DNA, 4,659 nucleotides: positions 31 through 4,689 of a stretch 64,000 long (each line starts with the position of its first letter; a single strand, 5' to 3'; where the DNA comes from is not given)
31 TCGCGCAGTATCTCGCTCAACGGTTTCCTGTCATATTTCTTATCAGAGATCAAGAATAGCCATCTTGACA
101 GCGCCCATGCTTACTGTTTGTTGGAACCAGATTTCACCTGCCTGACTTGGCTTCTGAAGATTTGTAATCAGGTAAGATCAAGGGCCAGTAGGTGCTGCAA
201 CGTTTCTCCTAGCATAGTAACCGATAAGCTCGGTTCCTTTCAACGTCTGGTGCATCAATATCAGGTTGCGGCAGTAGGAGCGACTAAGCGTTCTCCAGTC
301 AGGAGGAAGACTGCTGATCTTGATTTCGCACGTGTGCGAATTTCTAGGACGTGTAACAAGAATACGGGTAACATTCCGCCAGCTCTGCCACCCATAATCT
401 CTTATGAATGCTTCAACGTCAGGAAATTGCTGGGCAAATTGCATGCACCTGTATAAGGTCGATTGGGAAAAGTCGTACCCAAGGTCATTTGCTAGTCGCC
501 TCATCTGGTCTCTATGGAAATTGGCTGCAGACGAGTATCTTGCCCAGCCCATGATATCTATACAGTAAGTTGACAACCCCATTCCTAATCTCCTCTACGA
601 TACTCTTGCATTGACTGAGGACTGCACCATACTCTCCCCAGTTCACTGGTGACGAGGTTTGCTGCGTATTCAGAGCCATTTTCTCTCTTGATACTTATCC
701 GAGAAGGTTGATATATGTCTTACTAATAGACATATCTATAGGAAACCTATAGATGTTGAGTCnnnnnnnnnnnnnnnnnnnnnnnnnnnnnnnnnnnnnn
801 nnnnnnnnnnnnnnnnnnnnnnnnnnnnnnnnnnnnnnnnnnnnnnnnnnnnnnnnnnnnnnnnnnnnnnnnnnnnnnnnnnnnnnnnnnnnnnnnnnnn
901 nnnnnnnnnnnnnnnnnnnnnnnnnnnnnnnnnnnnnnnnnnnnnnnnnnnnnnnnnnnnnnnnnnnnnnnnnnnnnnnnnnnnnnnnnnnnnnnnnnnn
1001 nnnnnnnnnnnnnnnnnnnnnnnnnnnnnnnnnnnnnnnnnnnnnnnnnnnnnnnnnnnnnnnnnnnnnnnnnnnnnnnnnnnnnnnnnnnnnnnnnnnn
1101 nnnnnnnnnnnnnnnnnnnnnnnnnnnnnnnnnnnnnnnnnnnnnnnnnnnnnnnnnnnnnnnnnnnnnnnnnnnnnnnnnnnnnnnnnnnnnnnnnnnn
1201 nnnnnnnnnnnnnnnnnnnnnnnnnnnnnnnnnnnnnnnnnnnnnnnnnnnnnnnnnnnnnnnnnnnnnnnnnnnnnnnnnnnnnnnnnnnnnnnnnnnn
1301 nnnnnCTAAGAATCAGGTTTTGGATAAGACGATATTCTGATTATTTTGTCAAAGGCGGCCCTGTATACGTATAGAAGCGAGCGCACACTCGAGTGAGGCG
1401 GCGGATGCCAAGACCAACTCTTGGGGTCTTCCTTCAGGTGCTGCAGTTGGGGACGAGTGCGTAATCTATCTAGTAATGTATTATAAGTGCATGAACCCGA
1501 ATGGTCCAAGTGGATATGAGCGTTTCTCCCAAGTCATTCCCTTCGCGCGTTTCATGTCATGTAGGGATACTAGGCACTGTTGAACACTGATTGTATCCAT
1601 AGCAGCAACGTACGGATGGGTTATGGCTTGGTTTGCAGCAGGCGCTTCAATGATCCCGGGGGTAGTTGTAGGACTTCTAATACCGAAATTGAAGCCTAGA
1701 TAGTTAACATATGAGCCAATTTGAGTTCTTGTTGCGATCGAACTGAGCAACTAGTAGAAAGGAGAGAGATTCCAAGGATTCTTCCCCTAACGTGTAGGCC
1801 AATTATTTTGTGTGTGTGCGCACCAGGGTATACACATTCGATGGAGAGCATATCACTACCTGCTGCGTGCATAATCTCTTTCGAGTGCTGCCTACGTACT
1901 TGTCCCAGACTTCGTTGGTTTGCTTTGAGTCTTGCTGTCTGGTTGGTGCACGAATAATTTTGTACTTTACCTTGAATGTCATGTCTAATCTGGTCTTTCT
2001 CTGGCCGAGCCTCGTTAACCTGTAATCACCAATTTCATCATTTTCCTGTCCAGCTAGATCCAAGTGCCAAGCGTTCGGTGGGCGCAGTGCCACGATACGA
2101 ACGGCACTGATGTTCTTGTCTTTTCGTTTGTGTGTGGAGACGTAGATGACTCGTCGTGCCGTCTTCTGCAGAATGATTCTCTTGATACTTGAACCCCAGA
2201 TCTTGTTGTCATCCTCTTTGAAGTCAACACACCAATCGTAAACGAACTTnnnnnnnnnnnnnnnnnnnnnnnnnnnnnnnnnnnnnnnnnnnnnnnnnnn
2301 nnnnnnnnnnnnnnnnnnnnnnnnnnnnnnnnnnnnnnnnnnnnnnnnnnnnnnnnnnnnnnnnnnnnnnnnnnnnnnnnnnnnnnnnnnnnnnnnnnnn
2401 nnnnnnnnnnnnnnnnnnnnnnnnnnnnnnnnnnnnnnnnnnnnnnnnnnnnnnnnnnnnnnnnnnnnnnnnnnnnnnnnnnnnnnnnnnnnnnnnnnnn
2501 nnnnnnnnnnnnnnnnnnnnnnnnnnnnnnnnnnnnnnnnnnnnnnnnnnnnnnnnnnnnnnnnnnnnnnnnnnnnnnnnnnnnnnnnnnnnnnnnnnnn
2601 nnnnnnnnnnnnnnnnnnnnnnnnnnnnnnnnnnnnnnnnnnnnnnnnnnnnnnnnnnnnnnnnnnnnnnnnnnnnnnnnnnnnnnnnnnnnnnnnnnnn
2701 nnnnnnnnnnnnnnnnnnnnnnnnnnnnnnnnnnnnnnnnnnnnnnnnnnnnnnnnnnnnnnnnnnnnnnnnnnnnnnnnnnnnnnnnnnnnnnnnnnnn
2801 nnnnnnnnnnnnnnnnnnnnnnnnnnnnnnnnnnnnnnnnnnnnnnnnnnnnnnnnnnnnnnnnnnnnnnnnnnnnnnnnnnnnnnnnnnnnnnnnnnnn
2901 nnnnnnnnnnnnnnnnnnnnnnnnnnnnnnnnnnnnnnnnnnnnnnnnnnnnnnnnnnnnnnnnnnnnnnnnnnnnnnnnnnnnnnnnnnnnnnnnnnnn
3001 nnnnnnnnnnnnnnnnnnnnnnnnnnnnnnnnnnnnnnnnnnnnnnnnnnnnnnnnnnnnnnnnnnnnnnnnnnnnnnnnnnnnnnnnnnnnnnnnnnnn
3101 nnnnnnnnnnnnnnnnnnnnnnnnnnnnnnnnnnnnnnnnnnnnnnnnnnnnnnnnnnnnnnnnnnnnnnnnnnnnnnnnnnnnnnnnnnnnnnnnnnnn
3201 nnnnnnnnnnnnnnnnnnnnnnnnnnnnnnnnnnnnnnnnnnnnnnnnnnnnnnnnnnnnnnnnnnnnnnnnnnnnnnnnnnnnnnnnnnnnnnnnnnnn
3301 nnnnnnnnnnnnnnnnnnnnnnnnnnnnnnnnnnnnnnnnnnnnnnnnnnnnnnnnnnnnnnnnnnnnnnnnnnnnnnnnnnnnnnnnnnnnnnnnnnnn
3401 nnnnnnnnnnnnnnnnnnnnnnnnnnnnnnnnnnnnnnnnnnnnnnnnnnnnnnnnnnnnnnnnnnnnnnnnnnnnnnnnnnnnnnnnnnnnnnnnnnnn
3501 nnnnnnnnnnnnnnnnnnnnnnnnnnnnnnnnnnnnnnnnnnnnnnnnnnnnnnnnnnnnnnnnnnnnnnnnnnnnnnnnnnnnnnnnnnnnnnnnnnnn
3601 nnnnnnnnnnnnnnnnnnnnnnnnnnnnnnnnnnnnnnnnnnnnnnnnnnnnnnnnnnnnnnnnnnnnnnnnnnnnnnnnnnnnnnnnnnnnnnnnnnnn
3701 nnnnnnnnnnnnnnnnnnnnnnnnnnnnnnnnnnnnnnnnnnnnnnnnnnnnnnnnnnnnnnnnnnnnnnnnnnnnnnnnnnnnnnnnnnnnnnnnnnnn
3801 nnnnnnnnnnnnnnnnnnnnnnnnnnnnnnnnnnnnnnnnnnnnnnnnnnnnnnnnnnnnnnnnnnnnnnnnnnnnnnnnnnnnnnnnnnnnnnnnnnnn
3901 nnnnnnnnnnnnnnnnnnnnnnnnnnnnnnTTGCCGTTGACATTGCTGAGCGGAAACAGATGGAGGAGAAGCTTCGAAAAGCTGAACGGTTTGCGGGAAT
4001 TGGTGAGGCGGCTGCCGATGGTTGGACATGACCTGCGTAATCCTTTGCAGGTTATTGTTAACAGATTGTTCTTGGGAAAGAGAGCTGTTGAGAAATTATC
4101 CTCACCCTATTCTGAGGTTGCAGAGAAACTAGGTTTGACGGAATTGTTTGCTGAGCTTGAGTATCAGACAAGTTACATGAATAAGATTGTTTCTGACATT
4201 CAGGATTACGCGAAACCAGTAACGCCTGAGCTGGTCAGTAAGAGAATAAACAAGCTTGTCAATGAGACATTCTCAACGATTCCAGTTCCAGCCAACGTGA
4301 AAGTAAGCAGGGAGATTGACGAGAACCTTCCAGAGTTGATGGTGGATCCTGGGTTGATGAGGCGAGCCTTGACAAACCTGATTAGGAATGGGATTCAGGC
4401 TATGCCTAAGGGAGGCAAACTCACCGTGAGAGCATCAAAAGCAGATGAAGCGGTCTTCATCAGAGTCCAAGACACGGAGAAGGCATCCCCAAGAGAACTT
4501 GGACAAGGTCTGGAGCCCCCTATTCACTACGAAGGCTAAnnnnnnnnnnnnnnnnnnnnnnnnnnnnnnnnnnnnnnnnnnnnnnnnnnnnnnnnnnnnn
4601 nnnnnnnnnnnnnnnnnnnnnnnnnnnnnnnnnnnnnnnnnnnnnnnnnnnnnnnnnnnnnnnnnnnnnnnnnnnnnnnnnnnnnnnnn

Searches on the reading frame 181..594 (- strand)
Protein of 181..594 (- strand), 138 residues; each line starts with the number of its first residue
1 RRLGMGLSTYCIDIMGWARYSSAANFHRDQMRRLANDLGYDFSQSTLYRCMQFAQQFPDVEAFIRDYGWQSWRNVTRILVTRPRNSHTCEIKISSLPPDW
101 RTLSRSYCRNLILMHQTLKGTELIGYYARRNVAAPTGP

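Call 46: search_protein_families(library=pfam, proteins=[window:181-594:-], max_evalue=0.05)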
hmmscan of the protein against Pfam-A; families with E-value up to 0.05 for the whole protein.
seq(138 aa): 2 families
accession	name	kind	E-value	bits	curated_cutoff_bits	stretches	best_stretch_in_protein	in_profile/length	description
PF17761.7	DUF1016_N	-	0.0078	16.7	32.8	1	32-77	54-102/137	DUF1016 N-terminal domain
PF14791.11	DNA_pol_B_thumb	-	0.043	14.1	25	0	26-49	10-33/63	DNA polymerase beta thumb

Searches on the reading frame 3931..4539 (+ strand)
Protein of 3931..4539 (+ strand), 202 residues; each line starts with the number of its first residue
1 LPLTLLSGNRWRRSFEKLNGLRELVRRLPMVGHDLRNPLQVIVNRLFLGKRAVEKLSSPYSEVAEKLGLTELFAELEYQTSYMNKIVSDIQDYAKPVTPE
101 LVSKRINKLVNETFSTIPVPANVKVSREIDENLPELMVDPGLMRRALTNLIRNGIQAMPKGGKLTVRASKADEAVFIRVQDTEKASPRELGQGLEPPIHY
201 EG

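Call 11: search_protein_families(library=pfam, proteins=[window:3931-4539:+], max_evalue=0.01)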
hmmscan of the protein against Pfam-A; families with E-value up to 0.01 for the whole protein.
window:3931-4539:+ (202 aa): 3 families
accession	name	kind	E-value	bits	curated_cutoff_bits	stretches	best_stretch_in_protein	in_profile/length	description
PF00512.31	HisKA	-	1.1e-05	25.8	26.9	1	30-95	8-62/66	His Kinase A (phospho-acceptor) domain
PF02518.31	HATPase_c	-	1.8e-05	25.6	26.4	1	139-189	2-52/111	Histidine kinase-, DNA gyrase B-, and HSP90-like ATPase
PF10090.15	HPTransfase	-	0.0029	17.8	22.9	1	145-179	34-68/123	Histidine phosphotransferase C-terminal domain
